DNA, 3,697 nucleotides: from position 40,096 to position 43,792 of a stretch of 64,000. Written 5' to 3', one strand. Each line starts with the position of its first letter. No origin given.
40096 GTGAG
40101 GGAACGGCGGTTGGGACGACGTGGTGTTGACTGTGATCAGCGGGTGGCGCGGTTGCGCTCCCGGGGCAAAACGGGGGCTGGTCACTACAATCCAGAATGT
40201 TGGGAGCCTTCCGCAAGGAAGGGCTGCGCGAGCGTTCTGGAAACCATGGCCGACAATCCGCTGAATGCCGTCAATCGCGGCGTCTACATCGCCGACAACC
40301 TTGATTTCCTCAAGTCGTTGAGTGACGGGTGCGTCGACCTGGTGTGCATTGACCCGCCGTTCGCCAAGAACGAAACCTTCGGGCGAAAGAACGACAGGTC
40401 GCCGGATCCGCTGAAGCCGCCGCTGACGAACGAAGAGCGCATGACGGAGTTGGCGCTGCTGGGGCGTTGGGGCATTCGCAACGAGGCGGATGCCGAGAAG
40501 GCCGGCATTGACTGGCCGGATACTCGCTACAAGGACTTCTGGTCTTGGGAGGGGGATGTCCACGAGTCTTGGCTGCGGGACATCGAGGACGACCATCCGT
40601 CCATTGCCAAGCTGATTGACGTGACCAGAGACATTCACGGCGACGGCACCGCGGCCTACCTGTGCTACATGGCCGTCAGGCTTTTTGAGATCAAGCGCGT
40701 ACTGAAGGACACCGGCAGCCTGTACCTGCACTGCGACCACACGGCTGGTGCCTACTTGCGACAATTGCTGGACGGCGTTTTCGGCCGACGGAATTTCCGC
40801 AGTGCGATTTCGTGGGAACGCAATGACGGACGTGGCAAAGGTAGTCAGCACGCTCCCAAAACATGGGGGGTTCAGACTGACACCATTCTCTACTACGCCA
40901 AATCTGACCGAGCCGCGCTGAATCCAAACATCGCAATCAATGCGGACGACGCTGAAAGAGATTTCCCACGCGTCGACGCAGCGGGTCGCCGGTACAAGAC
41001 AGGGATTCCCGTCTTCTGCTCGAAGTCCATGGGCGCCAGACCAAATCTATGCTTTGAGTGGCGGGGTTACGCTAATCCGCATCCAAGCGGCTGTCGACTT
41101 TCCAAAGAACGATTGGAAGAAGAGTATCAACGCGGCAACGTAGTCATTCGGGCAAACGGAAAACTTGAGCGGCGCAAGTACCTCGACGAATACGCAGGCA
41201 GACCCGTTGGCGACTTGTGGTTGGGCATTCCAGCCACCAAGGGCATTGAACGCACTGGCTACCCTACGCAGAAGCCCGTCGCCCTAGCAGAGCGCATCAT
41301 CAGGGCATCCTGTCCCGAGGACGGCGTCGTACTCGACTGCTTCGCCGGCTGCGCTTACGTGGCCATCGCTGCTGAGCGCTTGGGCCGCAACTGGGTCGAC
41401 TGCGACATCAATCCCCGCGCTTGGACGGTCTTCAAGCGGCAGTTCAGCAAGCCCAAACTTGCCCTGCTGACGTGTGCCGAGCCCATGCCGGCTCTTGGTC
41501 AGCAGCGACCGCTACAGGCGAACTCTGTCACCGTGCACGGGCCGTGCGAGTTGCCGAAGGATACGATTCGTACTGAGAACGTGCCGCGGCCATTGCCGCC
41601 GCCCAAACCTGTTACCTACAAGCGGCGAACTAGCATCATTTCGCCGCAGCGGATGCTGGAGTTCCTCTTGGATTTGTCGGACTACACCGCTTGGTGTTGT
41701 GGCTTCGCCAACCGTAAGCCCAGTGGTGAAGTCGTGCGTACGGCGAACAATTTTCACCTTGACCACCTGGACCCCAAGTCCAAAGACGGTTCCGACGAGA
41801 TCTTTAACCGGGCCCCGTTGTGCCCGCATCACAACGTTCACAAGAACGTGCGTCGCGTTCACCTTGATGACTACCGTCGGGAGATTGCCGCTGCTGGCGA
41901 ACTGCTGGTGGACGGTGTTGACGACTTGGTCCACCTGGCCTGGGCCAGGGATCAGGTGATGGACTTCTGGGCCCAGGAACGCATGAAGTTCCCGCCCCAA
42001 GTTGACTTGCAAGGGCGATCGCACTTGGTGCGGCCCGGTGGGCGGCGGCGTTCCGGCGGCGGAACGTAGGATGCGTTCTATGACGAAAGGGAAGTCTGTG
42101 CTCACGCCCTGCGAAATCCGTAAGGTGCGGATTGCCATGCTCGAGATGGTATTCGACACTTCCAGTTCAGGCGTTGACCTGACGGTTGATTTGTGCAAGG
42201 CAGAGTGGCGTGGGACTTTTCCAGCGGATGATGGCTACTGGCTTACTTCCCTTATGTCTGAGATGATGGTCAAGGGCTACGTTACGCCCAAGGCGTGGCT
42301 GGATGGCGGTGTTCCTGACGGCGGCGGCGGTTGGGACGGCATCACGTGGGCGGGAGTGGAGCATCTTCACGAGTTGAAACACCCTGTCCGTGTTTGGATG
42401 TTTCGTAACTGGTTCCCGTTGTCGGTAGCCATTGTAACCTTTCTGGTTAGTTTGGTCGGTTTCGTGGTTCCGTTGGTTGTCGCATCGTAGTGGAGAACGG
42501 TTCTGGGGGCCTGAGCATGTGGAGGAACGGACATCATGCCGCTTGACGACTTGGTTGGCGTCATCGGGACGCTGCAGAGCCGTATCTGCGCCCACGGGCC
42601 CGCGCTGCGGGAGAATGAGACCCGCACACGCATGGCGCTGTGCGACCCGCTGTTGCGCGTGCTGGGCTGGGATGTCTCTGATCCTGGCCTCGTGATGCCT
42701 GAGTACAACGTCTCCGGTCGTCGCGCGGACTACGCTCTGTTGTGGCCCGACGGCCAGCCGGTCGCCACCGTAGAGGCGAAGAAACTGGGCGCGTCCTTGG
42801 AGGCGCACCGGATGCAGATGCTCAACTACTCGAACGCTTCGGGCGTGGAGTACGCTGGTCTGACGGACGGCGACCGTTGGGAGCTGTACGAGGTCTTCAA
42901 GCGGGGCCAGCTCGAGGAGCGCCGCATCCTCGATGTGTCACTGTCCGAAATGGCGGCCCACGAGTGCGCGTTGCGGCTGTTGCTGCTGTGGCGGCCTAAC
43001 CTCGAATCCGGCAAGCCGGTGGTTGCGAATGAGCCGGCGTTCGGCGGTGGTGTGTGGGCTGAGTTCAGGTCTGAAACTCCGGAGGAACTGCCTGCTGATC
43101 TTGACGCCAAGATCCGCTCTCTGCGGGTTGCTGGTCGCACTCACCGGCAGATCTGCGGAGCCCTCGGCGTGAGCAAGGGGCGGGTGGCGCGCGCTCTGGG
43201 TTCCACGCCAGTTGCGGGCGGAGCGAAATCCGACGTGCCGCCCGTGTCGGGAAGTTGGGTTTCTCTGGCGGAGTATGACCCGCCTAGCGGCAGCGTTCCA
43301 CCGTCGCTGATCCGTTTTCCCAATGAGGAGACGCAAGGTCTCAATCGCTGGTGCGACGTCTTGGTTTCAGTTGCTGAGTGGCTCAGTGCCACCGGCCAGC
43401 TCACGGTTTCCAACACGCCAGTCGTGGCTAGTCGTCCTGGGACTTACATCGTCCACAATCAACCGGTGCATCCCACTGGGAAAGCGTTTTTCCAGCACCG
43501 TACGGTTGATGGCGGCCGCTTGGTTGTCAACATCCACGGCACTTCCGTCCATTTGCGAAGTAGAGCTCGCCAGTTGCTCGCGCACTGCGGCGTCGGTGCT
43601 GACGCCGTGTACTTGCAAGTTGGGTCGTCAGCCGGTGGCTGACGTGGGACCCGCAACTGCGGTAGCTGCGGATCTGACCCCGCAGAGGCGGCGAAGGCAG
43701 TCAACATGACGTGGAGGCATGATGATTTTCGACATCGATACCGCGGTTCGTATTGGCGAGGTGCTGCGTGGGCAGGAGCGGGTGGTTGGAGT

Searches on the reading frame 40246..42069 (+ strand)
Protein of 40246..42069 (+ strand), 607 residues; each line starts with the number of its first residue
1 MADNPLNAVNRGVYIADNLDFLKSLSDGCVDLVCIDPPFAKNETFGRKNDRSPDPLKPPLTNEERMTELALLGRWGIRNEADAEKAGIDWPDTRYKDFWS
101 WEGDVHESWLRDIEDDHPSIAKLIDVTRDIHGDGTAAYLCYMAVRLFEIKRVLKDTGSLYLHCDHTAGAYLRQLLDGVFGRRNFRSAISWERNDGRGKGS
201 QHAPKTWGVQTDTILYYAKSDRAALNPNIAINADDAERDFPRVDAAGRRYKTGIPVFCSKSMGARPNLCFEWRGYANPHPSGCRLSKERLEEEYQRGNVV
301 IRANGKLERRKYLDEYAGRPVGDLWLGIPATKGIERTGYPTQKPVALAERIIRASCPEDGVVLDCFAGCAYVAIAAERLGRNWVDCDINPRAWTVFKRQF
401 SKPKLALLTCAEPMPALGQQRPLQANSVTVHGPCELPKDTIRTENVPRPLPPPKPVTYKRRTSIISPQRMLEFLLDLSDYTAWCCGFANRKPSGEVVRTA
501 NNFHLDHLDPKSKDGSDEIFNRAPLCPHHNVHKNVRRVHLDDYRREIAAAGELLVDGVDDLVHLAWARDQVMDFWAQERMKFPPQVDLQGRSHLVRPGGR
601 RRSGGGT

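Call 8: search_protein_families(library=pfam, proteins=[window:40246-42069:+], max_evalue=0.01)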
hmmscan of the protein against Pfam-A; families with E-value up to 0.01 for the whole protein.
window:40246-42069:+ (607 aa): 3 families
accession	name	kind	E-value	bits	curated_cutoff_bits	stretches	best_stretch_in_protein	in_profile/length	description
PF01555.25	N6_N4_Mtase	-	2.8e-30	106.4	26.7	1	30-394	1-217/221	DNA methylase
PF01844.29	HNH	-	0.00038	21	21.4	1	501-534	12-45/47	HNH endonuclease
PF03602.21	Cons_hypoth95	-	0.0053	16.9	24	0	13-44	95-128/182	Conserved hypothetical protein 95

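Call 16: find_related_loci(query=window:40246-42069:+, collection=genome_contigs, flank=6000)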
Query window:40246-42069:+ (607 aa) in genome_contigs; peptide patterns used: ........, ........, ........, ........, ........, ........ (x = any residue, [..] = any of these).
45 stretches matched a pattern; 20 encode a relative of the query (tblastn E <= 1e-3); 19 distinct loci.
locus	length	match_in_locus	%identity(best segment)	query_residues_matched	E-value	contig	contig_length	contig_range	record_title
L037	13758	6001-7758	59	1-596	0e+0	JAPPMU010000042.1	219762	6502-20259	MAG: Chloroflexota bacterium isolate RHO3_bin_54 NODE_100_length_219762_cov_18.315939, whole genome shotgun sequence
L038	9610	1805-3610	56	1-580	0e+0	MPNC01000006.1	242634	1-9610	MAG: SAR202 cluster bacterium bin87 NODE_52_length_242634_cov_19.4707_ID_103, whole genome shotgun sequence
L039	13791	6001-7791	57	1-576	0e+0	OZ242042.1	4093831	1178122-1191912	MAG: Dehalococcoidia bacterium isolate f9cecd87-683c-406e-b8e3-528e430a091d genome assembly, chromosome: 1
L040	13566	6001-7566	56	4-590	0e+0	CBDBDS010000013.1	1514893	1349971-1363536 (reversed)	MAG: Dehalococcoidia bacterium isolate f8bda5a5-7022-4204-9cdc-196a94cbeb23 genome assembly, contig: contig_13, whole ge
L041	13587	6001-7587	57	1-576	0e+0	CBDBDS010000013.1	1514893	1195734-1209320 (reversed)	MAG: Dehalococcoidia bacterium isolate f8bda5a5-7022-4204-9cdc-196a94cbeb23 genome assembly, contig: contig_13, whole ge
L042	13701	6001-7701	53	6-577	0e+0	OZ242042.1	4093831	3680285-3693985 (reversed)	MAG: Dehalococcoidia bacterium isolate f9cecd87-683c-406e-b8e3-528e430a091d genome assembly, chromosome: 1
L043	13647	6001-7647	54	6-588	0e+0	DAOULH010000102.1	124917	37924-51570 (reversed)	MAG TPA_asm: Dehalococcoidia bacterium isolate S8_392 450648, whole genome shotgun sequence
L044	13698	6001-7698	53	1-572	0e+0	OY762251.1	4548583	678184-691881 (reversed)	MAG: Dehalococcoidia bacterium isolate d71b8fac-47d3-446e-896e-fb0c20447f33 genome assembly, chromosome: 1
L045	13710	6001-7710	54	4-577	0e+0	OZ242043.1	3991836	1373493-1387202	MAG: Dehalococcoidia bacterium isolate 85f8f78b-f575-40e1-bce2-50f1b814b5fa genome assembly, chromosome: 1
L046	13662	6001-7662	55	6-564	0e+0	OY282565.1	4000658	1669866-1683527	MAG: uncultured Dehalococcoidia bacterium genome assembly, chromosome: 1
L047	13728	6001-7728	52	6-584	0e+0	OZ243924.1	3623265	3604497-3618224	MAG: Dehalococcoidia bacterium isolate 8ae34c4e-956f-4af6-a887-bf289f41e209 genome assembly, chromosome: 1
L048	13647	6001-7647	54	6-588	0e+0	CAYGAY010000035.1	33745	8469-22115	MAG TPA_asm: uncultured Dehalococcoidia bacterium isolate ERP110561_co1_15 genome assembly, contig: NODE_834_length_3374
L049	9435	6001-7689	53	9-577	0e+0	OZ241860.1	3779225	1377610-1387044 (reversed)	MAG: Dehalococcoidia bacterium isolate 622caf9c-9a0b-40dd-93ad-3e8d7e620a5e genome assembly, chromosome: 1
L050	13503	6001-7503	48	7-568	6e-150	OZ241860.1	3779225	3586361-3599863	MAG: Dehalococcoidia bacterium isolate 622caf9c-9a0b-40dd-93ad-3e8d7e620a5e genome assembly, chromosome: 1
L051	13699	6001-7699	49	6-577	2e-162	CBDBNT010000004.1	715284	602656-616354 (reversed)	MAG: Dehalococcoidia bacterium isolate 566077ff-fea0-4476-9990-131f9c0e49bb genome assembly, contig: contig_4, whole gen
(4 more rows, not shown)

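Call 22: search_protein_families(library=padloc, proteins=[window:40246-42069:+], max_evalue=0.01)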
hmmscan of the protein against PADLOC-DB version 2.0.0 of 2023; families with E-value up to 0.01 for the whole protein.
window:40246-42069:+ (607 aa): 50 families (the best 25 are shown)
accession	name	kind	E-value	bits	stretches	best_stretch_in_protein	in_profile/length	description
PDLC03354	MTase_II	-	8.6e-45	151.5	1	136-404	127-386/425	Type II methyltransferase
PDLC03300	MTase_II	-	1.1e-39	134.4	3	320-402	196-278/302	Type II methyltransferase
PDLC03339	MTase_II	-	1.6e-38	130.5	3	306-402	176-273/399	Type II methyltransferase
PDLC03371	MTase_II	-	3.1e-26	90.5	2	314-399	172-251/260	Type II methyltransferase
PDLC03636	MTase_III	-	4.1e-26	89.9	2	138-235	96-189/575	Type III methyltransferase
PDLC03638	MTase_III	-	8.5e-23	78.6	1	136-396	429-673/816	Type III methyltransferase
PDLC03299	MTase_II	-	5.4e-21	73.4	2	335-390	192-247/296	Type II methyltransferase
PDLC03644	MTase_III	-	8.4e-21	72.3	1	116-393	84-386/542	Type III methyltransferase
PDLC03635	MTase_III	-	3.3e-20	70.4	2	136-229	266-359/708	Type III methyltransferase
PDLC03320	MTase_II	-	3.4e-19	67.1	1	332-399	206-273/289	Type II methyltransferase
PDLC03634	MTase_III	-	4.6e-19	66.7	1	137-375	172-425/621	Type III methyltransferase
PDLC03633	MTase_III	-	5.2e-19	66.4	2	127-226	140-235/616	Type III methyltransferase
PDLC03641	MTase_III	-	3.2e-18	63.6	1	120-376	167-428/657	Type III methyltransferase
PDLC03265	MTase_II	-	3.4e-18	64.2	2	338-394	266-322/333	Type II methyltransferase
PDLC03637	MTase_III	-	1.1e-12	45.5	1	135-222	183-267/513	Type III methyltransferase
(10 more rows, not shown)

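Call 74: find_homologous_proteins(query=window:40246-42069:+, max_evalue=1e-30)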
Query window:40246-42069:+ (607 aa): 3135 proteins with E <= 1e-30 among 8000 candidates; the best 120 are listed.
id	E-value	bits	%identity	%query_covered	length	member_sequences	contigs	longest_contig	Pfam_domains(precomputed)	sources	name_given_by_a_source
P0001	0.0e+0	1174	82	98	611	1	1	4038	PF01555.25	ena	-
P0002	0.0e+0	1077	76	97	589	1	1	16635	PF01555.25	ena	-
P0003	1.6e-297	1006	72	97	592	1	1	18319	PF01555.25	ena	-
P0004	9.3e-258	875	66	95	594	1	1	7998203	PF01555.25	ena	-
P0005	2.9e-257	873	65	98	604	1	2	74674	PF01555.25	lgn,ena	-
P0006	6.5e-257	872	66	98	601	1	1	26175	PF01555.25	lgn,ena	-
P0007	6.6e-252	856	65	96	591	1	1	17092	PF01555.25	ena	-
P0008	2.8e-244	830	62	95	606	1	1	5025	PF01555.25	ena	-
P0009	1.2e-243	828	65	96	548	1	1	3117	PF01555.25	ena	-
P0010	2.1e-242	824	63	99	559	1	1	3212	PF01555.25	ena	-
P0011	6.2e-227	773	60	97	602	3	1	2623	PF01555.25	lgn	-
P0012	2.5e-222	758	59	98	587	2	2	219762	PF01555.25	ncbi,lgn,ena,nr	ncbi:MAG: DNA methyltransferase [Chloroflexota bacterium]|nr:DNA methyltransferase [Chloroflexota ba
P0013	6.8e-220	750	60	96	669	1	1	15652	PF01555.25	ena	-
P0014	1.1e-216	739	59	96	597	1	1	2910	PF01555.25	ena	-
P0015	1.5e-216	739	58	96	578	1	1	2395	PF01555.25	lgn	-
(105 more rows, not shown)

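Call 75: find_encoding_contigs(protein=P0001, flank=3000, max_places=2)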
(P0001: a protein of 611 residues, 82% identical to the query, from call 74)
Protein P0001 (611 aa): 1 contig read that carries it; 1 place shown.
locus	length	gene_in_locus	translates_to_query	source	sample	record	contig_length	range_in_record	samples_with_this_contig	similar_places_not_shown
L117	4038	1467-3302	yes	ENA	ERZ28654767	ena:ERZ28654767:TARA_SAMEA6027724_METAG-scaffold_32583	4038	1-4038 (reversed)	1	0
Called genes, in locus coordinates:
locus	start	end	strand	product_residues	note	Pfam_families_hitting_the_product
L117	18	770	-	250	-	PF02661:Fic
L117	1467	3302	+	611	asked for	PF01555:N6_N4_Mtase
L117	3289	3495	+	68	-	-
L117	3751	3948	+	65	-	-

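Call 76: find_encoding_contigs(protein=P0002, flank=3000, max_places=2)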
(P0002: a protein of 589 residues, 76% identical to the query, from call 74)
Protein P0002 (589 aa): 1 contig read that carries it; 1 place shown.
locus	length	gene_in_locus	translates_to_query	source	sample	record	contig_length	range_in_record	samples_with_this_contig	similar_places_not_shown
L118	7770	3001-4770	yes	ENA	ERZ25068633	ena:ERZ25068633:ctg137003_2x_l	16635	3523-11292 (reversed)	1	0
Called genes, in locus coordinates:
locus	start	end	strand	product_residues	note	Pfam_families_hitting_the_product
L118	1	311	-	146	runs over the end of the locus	-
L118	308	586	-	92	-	-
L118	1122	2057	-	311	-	-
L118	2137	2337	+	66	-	-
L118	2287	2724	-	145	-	-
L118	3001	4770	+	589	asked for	PF01555:N6_N4_Mtase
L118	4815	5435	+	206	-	-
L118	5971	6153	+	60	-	-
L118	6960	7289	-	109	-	PF00085:Thioredoxin, PF13098:Thioredoxin_2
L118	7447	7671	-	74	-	-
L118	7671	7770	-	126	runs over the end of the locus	-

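Call 77: find_encoding_contigs(protein=P0003, flank=3000, max_places=2)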
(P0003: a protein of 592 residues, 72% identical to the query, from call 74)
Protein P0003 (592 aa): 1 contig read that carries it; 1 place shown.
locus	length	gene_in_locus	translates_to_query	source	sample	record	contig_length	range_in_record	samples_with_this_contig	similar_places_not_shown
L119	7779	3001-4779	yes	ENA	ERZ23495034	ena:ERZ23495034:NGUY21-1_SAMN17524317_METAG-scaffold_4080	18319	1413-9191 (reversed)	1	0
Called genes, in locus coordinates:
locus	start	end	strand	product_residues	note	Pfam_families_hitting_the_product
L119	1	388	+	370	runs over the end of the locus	-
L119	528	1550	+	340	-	PF20796:PDDEXK_13 (faint), PF22558:REase-ARP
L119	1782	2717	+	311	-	PF10544:T5orf172, PF13455:MUG113, PF00313:CSD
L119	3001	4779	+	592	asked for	PF01555:N6_N4_Mtase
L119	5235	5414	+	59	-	-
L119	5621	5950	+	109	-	-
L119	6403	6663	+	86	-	-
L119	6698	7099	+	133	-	-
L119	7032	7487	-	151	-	-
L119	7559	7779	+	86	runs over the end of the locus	-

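Call 78: find_encoding_contigs(protein=P0004, flank=3000, max_places=2)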
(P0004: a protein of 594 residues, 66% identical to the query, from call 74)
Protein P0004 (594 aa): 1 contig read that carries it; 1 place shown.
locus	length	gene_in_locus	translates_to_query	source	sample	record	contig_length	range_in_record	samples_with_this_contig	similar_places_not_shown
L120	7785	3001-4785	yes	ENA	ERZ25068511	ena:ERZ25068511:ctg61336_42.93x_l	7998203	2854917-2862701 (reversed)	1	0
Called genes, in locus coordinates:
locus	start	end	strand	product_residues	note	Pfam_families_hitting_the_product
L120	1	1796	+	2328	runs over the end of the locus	PF17892:Cadherin_5 (faint), PF07495:Y_Y_Y (faint), PF13629:T2SS-T3SS_pil_N (faint), PF12733:Cadherin-like, PF02368:Big_2 (weak), PF17963:Big_9 (weak), PF00041:fn3, PF00041:fn3, +4 more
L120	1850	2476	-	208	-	-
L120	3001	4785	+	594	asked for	PF01555:N6_N4_Mtase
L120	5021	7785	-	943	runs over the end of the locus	PF00041:fn3 (faint), PF25059:FN3_DSCAM-DSCAML_C (faint)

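Call 81: find_encoding_contigs(protein=P0005, flank=2000, max_places=2)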
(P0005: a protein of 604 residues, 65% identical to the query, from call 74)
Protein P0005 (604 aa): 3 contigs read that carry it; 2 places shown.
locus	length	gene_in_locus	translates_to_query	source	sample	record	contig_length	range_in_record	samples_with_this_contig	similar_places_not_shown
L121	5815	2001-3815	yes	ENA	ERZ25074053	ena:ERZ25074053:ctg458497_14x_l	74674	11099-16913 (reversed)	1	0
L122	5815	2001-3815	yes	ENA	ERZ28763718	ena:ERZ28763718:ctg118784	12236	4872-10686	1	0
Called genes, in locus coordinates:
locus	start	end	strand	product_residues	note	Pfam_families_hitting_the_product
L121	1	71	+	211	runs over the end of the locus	-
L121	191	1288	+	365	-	PF00145:DNA_methylase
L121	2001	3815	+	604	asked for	PF01555:N6_N4_Mtase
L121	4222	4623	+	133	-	-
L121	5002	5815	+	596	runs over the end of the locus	PF13588:HSDR_N_2 (faint), PF04313:HSDR_N (weak)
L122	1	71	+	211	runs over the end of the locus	-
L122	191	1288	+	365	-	PF00145:DNA_methylase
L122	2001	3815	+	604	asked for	PF01555:N6_N4_Mtase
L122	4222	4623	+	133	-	-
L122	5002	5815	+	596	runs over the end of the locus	PF13588:HSDR_N_2 (faint), PF04313:HSDR_N (weak)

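Call 82: find_encoding_contigs(protein=P0006, flank=2000, max_places=2)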
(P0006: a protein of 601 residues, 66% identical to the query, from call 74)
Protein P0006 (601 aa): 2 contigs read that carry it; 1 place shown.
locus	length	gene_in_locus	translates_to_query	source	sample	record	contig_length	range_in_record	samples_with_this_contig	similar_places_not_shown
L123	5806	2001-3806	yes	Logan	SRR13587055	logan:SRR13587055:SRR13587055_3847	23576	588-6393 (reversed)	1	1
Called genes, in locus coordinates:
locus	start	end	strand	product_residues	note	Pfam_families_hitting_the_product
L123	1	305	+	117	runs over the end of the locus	-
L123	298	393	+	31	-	-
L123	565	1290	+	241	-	-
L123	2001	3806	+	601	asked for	PF01555:N6_N4_Mtase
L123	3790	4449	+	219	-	PF10544:T5orf172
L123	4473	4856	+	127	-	-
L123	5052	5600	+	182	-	-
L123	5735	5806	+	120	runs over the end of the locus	-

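Call 83: find_encoding_contigs(protein=P0007, flank=2000, max_places=2)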
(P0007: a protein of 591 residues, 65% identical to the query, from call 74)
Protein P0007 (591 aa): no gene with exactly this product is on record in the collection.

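Call 84: find_encoding_contigs(protein=P0008, flank=2000, max_places=2)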
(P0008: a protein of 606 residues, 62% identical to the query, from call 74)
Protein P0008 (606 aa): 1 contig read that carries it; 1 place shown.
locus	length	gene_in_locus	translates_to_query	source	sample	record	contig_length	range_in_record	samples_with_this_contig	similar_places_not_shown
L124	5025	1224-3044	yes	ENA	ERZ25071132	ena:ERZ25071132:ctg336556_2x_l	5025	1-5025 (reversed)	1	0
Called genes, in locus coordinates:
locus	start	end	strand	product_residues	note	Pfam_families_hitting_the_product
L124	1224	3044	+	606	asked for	PF01555:N6_N4_Mtase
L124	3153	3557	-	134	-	PF02945:Endonuclease_7 (faint), PF01844:HNH, PF14279:HNH_5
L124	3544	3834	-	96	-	-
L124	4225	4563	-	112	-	-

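Call 90: find_encoding_contigs(protein=P0009, flank=1500, max_places=2)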
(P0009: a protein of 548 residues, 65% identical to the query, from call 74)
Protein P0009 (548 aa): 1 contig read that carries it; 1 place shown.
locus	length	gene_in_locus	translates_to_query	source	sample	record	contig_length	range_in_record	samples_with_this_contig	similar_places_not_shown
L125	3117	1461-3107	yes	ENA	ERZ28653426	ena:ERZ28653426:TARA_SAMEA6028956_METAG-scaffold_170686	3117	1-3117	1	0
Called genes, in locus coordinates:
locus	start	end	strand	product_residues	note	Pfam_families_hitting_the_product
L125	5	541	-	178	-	-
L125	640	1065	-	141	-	-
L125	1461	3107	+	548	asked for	PF01555:N6_N4_Mtase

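Call 91: find_encoding_contigs(protein=P0010, flank=1500, max_places=2)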
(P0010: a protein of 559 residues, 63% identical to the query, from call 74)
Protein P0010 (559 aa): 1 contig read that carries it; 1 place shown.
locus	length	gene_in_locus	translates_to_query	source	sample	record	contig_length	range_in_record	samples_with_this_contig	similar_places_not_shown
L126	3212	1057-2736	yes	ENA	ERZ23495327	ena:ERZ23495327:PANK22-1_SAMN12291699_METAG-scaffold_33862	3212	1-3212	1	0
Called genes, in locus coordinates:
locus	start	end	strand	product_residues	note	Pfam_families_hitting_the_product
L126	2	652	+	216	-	?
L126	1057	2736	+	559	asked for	PF01555:N6_N4_Mtase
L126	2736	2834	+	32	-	-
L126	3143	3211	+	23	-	?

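Call 92: find_encoding_contigs(protein=P0011, flank=1500, max_places=2)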
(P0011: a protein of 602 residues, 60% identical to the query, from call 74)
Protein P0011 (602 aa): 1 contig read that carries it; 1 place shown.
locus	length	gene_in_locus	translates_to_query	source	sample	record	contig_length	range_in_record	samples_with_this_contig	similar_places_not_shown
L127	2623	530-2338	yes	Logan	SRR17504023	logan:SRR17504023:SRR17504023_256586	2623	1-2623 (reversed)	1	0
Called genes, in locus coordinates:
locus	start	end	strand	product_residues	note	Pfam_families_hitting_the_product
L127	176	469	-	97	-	-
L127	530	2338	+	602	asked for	PF01555:N6_N4_Mtase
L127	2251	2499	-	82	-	-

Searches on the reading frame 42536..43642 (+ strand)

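Call 8: search_protein_families(library=pfam, proteins=[window:42536-43642:+], max_evalue=0.01)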
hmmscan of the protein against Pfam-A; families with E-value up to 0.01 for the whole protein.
window:42536-43642:+ (368 aa): 1 family
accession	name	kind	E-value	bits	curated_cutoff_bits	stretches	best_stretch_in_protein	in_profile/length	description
PF04313.20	HSDR_N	-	7e-06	26.5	25.1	0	60-102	124-165/198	Type I restriction enzyme R protein N terminus (HSDR_N)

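Call 22: search_protein_families(library=padloc, proteins=[window:42536-43642:+], max_evalue=0.01)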
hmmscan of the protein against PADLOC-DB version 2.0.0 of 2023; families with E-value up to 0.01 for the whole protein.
window:42536-43642:+ (368 aa): 1 family
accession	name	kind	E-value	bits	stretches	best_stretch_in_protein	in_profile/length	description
PDLC03047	REase_I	-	0.00043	16.1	1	13-108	184-282/1107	Type I restriction enzyme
